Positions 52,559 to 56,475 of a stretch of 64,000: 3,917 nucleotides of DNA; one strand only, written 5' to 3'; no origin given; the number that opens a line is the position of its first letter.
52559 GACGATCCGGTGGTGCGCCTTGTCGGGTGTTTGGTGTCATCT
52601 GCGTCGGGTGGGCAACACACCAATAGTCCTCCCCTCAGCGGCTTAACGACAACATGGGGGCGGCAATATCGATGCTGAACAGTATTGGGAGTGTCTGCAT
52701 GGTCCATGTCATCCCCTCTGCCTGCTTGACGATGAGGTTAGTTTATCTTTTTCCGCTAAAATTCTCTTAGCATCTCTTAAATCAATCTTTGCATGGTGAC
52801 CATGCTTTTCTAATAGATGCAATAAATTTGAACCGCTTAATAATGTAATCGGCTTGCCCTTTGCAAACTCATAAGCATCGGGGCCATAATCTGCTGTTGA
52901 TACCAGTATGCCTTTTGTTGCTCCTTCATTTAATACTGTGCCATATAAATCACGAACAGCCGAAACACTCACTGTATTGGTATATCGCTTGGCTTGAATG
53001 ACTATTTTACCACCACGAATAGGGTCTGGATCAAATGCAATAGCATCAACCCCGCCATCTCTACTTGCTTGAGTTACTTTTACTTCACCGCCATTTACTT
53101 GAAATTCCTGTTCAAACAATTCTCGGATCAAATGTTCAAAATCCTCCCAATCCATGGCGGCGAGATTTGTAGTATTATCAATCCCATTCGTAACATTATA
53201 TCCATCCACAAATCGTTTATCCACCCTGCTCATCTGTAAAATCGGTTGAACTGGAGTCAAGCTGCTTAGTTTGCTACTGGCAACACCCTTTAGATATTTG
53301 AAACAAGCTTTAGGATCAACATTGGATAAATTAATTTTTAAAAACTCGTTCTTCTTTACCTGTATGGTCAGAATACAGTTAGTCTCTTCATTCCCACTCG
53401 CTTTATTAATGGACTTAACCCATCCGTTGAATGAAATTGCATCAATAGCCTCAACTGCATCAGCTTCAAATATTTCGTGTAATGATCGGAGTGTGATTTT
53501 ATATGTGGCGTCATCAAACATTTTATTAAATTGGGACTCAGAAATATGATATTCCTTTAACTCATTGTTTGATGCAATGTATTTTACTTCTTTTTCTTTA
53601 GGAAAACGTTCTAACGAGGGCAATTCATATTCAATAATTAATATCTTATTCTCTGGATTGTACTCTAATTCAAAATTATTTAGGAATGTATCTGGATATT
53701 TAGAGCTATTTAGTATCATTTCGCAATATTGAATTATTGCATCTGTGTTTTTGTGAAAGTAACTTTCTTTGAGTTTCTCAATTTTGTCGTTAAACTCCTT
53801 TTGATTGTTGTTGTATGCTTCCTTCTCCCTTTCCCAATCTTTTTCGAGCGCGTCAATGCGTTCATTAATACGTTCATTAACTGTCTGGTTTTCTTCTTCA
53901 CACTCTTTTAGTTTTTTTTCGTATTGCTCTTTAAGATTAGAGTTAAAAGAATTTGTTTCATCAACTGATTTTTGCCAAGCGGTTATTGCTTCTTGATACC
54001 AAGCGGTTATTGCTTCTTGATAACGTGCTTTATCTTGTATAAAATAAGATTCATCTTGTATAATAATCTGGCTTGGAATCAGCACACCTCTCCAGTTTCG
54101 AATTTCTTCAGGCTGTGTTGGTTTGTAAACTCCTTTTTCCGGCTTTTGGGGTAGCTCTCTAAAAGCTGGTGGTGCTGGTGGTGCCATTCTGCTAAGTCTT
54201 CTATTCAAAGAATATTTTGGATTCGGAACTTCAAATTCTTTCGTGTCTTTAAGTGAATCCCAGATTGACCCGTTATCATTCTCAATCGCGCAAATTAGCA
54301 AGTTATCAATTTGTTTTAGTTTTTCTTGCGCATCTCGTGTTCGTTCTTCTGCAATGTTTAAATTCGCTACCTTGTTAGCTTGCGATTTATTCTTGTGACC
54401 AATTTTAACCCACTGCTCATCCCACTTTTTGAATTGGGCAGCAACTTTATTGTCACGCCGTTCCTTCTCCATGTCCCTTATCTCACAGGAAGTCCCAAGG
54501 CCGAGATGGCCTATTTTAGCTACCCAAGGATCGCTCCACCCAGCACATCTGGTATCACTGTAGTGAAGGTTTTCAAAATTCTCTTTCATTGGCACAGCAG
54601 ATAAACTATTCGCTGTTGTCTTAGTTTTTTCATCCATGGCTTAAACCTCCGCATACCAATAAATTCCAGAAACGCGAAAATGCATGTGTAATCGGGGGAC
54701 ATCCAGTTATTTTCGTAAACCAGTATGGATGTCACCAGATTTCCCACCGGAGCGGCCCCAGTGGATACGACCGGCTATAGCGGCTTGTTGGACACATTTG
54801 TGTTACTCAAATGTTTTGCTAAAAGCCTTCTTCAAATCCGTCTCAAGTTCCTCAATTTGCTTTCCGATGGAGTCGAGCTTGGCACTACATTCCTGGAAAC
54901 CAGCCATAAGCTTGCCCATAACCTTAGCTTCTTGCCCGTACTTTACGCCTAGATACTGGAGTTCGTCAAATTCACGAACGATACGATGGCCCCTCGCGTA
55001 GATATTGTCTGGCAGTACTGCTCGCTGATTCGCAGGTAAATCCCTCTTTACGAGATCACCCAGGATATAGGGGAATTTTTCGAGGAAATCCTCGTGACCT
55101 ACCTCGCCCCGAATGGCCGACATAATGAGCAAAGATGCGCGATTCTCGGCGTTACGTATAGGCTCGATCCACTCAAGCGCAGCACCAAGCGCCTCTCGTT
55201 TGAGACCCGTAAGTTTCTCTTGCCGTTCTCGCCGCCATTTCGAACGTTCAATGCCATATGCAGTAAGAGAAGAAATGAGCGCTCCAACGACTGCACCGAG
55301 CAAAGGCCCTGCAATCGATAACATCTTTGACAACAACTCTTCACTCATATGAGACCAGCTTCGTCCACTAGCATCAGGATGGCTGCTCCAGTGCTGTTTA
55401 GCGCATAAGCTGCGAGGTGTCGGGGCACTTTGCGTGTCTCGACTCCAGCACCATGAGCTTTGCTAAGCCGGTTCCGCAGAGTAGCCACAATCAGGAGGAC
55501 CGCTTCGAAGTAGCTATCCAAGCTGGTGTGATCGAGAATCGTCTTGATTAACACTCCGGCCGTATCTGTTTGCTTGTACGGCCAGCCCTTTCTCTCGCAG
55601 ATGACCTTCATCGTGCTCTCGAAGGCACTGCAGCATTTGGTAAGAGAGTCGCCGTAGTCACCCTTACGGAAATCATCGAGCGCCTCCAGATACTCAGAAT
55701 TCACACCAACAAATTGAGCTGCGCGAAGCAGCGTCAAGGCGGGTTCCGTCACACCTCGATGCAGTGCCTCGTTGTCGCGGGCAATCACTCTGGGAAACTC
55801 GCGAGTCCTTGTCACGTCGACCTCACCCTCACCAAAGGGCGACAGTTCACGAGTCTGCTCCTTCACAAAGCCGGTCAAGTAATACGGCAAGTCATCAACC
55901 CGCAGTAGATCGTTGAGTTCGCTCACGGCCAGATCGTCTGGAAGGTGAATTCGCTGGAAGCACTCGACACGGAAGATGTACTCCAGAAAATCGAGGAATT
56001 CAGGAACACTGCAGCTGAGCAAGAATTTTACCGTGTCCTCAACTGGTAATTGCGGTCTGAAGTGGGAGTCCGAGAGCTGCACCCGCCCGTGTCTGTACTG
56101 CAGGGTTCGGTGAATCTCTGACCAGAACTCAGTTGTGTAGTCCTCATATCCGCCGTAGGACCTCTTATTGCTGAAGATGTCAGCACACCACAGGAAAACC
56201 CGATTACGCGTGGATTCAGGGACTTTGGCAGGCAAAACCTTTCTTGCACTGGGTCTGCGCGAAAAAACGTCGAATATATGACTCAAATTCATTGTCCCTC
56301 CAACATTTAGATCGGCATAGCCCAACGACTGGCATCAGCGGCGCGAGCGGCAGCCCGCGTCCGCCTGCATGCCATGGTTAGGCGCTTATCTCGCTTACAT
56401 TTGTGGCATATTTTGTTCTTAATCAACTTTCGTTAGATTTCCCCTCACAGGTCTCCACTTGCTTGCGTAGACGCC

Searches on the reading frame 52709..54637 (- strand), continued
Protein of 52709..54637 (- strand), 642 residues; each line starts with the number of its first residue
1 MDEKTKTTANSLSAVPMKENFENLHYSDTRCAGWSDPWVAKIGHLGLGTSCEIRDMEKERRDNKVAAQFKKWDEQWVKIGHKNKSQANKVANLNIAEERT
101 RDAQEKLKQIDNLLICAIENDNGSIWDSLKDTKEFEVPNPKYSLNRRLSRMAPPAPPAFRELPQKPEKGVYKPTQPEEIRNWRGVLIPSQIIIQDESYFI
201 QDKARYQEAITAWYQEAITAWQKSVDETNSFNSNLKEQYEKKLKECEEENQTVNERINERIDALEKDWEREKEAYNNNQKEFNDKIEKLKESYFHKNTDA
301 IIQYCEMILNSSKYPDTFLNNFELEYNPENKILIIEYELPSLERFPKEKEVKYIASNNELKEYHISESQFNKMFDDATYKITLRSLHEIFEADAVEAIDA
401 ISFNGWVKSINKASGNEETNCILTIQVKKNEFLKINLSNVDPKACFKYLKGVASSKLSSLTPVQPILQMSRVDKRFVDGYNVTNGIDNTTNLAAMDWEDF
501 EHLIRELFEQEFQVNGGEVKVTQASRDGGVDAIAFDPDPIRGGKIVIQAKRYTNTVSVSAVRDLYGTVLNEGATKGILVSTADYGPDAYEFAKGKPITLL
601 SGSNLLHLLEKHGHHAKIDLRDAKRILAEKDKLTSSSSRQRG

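Call 80: get_annotated_region(hit=H17, flank=5000)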
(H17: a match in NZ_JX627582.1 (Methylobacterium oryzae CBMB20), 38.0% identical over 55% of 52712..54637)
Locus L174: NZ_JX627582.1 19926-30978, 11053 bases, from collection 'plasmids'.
description: Methylobacterium oryzae CBMB20 plasmid pMOC3, complete sequence
organism: Methylobacterium oryzae CBMB20 (NCBI taxid 693986)
taxonomy: Bacteria; Pseudomonadota; Alphaproteobacteria; Hyphomicrobiales; Methylobacteriaceae; Methylobacterium; Methylobacterium oryzae; Methylobacterium oryzae CBMB20
host: -; source: -; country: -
typing (MOB-suite, as given by PLSDB): non-mobilizable
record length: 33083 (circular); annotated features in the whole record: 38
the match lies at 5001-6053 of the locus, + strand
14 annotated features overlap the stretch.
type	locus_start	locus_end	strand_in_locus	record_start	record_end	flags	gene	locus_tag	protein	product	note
CDS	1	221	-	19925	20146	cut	-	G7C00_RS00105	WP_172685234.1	hypothetical protein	-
CDS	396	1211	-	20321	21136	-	-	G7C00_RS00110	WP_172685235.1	helix-turn-helix domain-containing protein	-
CDS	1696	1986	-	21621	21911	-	-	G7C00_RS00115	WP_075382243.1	type II toxin-antitoxin system RelE/ParE family toxin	GO:0030541 - plasmid partitioning [Evidence IEA]; GO:0051290 - protein heterotetramerization [Evidence IEA]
CDS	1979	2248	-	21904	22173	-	-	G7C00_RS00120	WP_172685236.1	type II toxin-antitoxin system ParD family antitoxin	GO:0051983 - regulation of chromosome segregation [Evidence IEA]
CDS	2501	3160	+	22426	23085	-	-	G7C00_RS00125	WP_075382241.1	ParA family protein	-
CDS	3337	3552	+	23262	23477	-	-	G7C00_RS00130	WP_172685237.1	hypothetical protein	-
CDS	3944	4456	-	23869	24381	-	-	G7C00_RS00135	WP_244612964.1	hypothetical protein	-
CDS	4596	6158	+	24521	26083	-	-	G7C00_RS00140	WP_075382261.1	restriction endonuclease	-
CDS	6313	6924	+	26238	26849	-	-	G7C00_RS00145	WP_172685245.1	recombinase family protein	-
CDS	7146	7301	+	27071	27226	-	-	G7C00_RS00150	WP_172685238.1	hypothetical protein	-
CDS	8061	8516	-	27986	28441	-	-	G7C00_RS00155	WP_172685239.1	hypothetical protein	-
CDS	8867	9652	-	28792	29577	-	-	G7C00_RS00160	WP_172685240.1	hypothetical protein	-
CDS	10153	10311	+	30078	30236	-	-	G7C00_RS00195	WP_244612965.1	hypothetical protein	-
CDS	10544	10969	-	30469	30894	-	-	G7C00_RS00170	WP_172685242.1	hypothetical protein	-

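Call 82: search_protein_families(library=pfam, proteins=[L098:3956-4747:+, L098:4891-5553:+, L098:5716-6201:+, L098:6344-7282:+, L098:7402-8253:+, L098:8730-9770:+, L098:9900-10784:+, L098:11010-11828:+, L001:7604-7909:+], max_evalue=0.001)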
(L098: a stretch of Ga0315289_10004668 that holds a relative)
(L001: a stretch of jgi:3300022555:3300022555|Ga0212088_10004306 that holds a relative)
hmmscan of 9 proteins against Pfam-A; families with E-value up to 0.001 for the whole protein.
L098:3956-4747:+ (264 aa): 0 families

L098:4891-5553:+ (221 aa): 1 family
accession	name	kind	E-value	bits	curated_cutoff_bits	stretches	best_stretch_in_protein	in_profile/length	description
PF01902.24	Diphthami_syn_2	-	2.7e-38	132.1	23.2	1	4-210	3-207/219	Diphthamide synthase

L098:5716-6201:+ (162 aa): 0 families

L098:6344-7282:+ (313 aa): 2 families
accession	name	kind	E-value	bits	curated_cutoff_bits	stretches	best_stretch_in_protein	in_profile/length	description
PF00005.33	ABC_tran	-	1.1e-32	113.9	25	1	29-172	2-137/137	ABC transporter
PF13304.12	AAA_21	-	4.8e-12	47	27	1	122-201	220-298/304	AAA domain, putative AbiEii toxin, Type IV TA system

L098:7402-8253:+ (284 aa): 2 families
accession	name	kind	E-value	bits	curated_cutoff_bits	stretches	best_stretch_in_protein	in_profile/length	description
PF01061.29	ABC2_membrane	-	2.8e-22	79.8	26.9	1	36-248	3-210/211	ABC-2 type transporter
PF12698.13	ABC2_membrane_3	-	3.9e-06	26.6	31.6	1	85-273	160-344/347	ABC-2 family transporter protein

L098:8730-9770:+ (347 aa): 2 families
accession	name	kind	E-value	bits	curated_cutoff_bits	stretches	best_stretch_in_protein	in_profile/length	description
PF06319.18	MmcB-like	-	2.7e-06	27.6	22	1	48-96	32-80/148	DNA repair protein MmcB-like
PF01939.22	NucS_C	-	2.1e-05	24.9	24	1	29-93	4-67/124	Endonuclease NucS C-terminal domain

L098:9900-10784:+ (295 aa): 1 family
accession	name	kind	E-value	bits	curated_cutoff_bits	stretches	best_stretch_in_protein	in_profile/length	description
PF00656.27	Peptidase_C14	-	1.8e-28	100.3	21.4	1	24-289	2-230/233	Caspase domain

L098:11010-11828:+ (273 aa): 1 family
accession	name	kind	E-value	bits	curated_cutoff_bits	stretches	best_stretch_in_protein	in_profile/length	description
PF00112.29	Peptidase_C1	-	4e-13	50.4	20.7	1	54-270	1-200/220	Papain family cysteine protease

L001:7604-7909:+ (102 aa): 0 families

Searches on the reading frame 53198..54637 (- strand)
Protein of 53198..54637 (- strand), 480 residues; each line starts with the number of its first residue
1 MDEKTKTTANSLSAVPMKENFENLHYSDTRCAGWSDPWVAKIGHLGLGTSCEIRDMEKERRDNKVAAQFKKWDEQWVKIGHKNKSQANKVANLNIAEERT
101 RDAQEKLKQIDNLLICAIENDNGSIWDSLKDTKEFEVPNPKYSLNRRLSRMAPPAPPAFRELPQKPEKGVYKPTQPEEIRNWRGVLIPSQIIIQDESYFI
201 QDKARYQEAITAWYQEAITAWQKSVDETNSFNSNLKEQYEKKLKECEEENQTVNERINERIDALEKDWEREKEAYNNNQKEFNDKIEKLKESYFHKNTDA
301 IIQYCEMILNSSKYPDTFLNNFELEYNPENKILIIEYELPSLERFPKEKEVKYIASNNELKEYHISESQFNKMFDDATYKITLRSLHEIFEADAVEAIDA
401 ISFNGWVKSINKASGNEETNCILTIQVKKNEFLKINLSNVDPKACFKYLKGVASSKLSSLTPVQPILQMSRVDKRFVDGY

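Call 64: search_protein_families(library=pfam, proteins=[window:53198-54637:-], max_evalue=10)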
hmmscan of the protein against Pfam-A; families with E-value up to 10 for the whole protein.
window:53198-54637:- (480 aa): 6 families
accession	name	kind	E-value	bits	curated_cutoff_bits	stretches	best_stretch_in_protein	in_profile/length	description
PF20362.3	DUF6657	-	0.0099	16.4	27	1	210-251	56-97/142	Family of unknown function (DUF6657)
PF18822.6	CdvA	-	0.011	16.1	30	1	223-268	11-56/123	CdvA-like coiled-coil domain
PF13769.11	Virulence_fact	-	0.27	12.1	25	1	182-262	3-73/81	Virulence factor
PF25764.1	KIF21A_4th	-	0.82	9.7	33.1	1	221-291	40-111/183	KIF21A-like domain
PF02601.20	Exonuc_VII_L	-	5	6.9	35.9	1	195-291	141-235/315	Exonuclease VII, large subunit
PF06103.16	DUF948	-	8.1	7.1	37.2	1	220-265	23-71/89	Bacterial protein of unknown function (DUF948)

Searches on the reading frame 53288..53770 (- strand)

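Call 64: search_protein_families(library=pfam, proteins=[window:53288-53770:-], max_evalue=10)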
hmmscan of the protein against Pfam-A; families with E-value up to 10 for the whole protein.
window:53288-53770:- (161 aa): 1 family
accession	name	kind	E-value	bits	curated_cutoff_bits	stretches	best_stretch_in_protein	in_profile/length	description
PF14125.13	DUF4292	-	0.081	13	23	1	2-83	66-149/209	Domain of unknown function (DUF4292)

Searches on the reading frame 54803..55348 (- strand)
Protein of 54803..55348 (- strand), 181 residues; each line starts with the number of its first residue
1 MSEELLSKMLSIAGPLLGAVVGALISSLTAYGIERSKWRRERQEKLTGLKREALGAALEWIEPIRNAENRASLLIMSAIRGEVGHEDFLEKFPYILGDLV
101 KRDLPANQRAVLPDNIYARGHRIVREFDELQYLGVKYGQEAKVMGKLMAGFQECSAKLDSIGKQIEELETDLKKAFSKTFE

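Call 3: search_protein_families(library=pfam, proteins=[window:54803-55348:-], max_evalue=0.01)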
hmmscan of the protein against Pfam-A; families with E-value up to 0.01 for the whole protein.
window:54803-55348:- (181 aa): 1 family
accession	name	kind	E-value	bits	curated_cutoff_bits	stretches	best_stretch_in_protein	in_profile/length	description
PF06897.17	DUF1269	-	0.0052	17.5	26.9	0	12-40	19-47/100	Protein of unknown function (DUF1269)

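Call 4: search_protein_families(library=padloc, proteins=[window:54803-55348:-], max_evalue=0.01)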
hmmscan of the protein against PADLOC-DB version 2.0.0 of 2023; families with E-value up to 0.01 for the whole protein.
window:54803-55348:- (181 aa): 0 families

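Call 50: search_protein_families(library=ncbifam, proteins=[window:54803-55348:-], max_evalue=0.01)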
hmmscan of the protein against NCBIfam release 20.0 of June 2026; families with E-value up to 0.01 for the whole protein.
window:54803-55348:- (181 aa): 0 families

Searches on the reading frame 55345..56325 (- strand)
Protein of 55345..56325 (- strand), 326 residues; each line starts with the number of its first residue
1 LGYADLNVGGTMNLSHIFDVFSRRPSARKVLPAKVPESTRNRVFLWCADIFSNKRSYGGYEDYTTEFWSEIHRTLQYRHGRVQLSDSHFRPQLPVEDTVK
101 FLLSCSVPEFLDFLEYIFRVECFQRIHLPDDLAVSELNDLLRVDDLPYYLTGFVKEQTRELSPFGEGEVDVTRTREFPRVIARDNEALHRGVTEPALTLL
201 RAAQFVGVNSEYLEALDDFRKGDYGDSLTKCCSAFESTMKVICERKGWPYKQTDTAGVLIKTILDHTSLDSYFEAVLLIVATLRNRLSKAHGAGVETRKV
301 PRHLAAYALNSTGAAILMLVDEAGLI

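Call 3: search_protein_families(library=pfam, proteins=[window:55345-56325:-], max_evalue=0.01)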
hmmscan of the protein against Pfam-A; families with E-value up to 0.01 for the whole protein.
window:55345-56325:- (326 aa): 3 families
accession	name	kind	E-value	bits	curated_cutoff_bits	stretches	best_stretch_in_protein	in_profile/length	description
PF22809.1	DUF7014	-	1.6e-17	64.1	27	1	204-320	8-131/137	Domain of unknown function (DUF7014)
PF18863.6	AbiJ_NTD4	-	0.00079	20.4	34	1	20-149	2-128/152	AbiJ N-terminal domain 4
PF14355.11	Abi_C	-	0.0013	19.2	24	1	272-320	34-82/83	Abortive infection C-terminus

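Call 4: search_protein_families(library=padloc, proteins=[window:55345-56325:-], max_evalue=0.01)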
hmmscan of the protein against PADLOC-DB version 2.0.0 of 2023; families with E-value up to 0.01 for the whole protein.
window:55345-56325:- (326 aa): 2 families
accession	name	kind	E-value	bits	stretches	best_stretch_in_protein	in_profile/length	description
PDLC02347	AbiJ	-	0.00011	20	1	215-312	157-266/281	AbiJ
PDLC04997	PDC-S32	-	0.0021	15.8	0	30-144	23-133/285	-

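Call 50: search_protein_families(library=ncbifam, proteins=[window:55345-56325:-], max_evalue=0.01)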
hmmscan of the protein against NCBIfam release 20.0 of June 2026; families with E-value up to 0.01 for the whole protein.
window:55345-56325:- (326 aa): 1 family
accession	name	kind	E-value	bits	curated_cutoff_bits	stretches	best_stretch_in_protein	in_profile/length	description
NF046078.1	STM4504_CBY0614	subfamily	1.5e-36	126.2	150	2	179-320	132-280/281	STM4504/CBY_0614 family protein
